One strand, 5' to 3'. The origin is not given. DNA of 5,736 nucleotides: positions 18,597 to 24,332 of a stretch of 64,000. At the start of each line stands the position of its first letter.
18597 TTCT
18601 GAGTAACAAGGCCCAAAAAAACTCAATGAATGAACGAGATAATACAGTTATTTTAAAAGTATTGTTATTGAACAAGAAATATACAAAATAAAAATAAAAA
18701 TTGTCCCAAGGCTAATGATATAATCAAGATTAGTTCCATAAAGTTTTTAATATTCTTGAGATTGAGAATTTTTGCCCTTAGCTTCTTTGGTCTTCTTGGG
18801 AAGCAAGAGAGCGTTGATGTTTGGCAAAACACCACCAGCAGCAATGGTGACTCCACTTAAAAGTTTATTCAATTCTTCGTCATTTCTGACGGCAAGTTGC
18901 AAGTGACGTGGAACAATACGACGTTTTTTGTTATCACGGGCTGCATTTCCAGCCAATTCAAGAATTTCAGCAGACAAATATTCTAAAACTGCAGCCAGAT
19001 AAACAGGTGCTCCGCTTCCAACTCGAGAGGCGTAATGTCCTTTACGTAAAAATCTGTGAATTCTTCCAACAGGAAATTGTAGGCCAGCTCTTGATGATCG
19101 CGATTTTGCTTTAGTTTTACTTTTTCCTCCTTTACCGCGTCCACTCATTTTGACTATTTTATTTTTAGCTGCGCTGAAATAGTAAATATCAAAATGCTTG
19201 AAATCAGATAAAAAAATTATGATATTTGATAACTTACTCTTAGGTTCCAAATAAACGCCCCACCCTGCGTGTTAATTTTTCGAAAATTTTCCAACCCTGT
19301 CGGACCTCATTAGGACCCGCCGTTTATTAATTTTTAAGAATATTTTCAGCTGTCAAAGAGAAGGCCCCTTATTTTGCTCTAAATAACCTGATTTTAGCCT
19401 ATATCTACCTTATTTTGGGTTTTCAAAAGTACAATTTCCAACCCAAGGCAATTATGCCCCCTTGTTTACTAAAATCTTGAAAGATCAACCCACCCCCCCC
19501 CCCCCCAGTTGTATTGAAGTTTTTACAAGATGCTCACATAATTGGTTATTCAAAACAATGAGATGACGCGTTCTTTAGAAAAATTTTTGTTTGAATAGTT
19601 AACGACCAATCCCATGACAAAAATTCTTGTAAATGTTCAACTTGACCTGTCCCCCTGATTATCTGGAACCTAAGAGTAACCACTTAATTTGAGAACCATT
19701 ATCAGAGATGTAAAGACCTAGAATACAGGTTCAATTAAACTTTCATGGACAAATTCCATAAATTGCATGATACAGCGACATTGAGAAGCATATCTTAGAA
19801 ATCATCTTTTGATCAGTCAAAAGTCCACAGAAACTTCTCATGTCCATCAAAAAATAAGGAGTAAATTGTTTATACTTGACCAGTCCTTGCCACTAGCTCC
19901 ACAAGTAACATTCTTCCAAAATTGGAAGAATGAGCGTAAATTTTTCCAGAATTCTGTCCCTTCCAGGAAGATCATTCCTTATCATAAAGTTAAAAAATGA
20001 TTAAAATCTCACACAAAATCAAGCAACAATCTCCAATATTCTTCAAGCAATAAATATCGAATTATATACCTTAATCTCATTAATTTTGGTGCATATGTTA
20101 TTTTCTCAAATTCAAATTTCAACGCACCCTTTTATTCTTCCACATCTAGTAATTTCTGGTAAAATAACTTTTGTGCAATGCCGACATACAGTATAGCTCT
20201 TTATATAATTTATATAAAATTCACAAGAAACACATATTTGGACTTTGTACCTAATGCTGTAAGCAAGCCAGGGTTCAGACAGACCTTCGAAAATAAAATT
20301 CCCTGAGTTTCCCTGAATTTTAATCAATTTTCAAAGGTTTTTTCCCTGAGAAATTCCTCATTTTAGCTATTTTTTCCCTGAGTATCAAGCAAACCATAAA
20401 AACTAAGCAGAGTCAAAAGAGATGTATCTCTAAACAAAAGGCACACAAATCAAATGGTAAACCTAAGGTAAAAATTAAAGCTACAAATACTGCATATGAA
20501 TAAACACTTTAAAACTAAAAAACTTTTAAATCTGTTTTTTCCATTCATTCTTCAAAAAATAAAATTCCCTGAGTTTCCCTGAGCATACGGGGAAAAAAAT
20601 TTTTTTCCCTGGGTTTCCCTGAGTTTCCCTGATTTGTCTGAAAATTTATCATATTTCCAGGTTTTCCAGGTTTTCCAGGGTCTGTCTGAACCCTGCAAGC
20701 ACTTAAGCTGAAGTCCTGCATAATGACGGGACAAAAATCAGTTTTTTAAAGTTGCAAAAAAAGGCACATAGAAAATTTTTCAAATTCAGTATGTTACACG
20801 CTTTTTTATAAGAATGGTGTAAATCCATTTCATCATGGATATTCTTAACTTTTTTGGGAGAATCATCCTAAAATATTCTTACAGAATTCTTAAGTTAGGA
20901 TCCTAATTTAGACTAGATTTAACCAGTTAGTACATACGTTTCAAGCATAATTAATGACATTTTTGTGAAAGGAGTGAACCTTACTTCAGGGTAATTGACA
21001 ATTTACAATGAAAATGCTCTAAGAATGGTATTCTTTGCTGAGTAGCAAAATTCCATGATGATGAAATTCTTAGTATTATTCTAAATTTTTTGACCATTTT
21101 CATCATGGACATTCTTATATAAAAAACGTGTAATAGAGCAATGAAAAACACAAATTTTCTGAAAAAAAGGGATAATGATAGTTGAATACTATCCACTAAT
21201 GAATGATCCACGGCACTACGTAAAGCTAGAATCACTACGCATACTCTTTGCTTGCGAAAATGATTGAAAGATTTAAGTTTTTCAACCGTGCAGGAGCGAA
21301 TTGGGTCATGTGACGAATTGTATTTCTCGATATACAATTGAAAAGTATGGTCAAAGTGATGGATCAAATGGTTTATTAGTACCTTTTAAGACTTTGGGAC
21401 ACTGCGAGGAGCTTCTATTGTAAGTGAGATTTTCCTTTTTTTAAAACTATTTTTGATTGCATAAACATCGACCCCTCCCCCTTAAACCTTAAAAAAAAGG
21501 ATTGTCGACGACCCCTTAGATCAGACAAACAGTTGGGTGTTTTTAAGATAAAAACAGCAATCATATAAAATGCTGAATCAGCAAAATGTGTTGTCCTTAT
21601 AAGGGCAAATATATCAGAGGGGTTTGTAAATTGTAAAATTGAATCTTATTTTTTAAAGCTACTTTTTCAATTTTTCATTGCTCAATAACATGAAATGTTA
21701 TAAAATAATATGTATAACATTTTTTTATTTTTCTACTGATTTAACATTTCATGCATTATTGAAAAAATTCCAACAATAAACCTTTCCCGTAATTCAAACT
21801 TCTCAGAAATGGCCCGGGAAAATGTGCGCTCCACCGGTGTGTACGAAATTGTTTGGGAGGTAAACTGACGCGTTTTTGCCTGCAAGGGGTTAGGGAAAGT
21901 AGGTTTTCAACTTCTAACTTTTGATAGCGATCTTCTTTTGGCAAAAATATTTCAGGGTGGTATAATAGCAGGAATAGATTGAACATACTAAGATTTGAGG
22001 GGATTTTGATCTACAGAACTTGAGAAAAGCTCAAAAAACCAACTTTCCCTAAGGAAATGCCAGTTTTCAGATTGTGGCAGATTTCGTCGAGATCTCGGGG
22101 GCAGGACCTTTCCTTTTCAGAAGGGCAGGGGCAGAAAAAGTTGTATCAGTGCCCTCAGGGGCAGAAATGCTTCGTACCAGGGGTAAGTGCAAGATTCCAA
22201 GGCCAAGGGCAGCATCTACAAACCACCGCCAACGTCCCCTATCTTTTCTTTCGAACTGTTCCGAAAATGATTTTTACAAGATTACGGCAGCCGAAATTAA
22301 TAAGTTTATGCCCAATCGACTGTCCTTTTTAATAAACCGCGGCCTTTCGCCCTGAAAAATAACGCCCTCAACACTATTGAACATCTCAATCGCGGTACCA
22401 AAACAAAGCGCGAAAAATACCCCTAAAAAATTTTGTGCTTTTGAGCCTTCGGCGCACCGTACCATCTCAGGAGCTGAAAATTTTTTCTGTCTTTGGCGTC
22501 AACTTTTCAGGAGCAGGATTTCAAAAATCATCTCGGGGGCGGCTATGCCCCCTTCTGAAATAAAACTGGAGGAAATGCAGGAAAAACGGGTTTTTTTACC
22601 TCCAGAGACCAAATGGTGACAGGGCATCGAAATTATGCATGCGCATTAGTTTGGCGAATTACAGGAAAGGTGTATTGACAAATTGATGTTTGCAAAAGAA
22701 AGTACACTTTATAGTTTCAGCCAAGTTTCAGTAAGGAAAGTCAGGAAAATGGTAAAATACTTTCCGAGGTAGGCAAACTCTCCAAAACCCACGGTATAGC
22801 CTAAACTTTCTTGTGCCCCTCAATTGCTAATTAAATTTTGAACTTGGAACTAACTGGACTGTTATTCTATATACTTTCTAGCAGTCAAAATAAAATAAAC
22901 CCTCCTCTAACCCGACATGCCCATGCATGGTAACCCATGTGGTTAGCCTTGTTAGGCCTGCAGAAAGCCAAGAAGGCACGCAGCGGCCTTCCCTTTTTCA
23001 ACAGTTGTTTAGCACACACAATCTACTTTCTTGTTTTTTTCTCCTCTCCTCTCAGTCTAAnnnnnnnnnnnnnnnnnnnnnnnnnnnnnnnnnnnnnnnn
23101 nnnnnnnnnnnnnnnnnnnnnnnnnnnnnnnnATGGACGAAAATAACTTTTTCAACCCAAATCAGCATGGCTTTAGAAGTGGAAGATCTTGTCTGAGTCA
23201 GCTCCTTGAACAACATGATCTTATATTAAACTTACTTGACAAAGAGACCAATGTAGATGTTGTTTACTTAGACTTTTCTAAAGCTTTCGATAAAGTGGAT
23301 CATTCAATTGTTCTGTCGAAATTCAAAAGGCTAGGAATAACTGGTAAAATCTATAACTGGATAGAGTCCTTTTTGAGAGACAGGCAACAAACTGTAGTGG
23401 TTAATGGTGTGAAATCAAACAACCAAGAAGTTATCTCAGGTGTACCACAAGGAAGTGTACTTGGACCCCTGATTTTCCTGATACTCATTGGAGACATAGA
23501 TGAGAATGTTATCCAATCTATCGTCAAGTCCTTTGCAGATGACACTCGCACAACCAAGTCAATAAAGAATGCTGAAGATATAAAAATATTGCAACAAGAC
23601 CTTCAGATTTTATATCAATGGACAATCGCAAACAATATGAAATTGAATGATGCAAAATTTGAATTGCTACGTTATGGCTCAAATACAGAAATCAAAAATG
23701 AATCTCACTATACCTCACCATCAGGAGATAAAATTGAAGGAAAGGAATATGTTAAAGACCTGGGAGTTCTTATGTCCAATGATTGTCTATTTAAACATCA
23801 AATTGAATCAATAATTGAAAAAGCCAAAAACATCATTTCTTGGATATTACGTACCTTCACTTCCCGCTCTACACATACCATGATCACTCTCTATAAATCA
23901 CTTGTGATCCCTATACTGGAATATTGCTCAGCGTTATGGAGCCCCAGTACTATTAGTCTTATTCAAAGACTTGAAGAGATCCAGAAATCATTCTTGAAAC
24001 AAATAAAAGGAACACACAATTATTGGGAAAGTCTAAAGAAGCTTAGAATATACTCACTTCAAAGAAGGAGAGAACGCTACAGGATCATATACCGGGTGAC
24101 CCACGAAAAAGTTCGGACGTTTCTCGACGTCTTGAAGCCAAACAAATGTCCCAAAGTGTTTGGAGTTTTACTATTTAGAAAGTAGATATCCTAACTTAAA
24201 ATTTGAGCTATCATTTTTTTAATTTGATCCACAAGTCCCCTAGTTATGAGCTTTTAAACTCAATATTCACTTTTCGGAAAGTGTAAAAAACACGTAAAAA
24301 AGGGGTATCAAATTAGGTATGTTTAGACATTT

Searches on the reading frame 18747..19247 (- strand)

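Call 52: search_protein_families(library=pfam, proteins=[window:18747-19247:-], max_evalue=0.01)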
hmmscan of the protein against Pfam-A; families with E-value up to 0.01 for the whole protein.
window:18747-19247:- (166 aa): 3 families
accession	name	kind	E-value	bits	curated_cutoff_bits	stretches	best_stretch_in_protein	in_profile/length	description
PF16211.10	Histone_H2A_C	-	2.8e-18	65.8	20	1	124-157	1-34/35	C-terminus of histone H2A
PF00125.30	Histone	-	1.5e-15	57.9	26.4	1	40-121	38-120/122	Core histone H2A/H2B/H3/H4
PF00808.29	CBFD_NFYB_HMF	-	4.6e-05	24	21.4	1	57-120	2-65/65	Histone-like transcription factor (CBF/NF-Y) and archaeal histone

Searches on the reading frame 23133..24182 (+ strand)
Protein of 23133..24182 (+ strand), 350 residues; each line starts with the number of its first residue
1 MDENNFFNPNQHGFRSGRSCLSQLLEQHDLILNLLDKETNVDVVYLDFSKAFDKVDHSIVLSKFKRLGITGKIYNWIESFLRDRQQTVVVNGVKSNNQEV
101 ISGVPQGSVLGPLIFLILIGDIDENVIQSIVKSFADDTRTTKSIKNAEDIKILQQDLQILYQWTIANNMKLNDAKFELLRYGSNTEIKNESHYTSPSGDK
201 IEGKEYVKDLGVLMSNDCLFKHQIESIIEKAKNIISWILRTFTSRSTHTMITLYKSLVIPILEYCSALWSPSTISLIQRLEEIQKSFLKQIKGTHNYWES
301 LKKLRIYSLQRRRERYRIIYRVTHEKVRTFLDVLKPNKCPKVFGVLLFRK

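Call 52: search_protein_families(library=pfam, proteins=[window:23133-24182:+], max_evalue=0.01)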
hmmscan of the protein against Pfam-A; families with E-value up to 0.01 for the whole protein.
window:23133-24182:+ (350 aa): 1 family
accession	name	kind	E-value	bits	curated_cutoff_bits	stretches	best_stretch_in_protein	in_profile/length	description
PF00078.32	RVT_1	-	6.4e-26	91.8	29.6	1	4-180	34-193/205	Reverse transcriptase (RNA-dependent DNA polymerase)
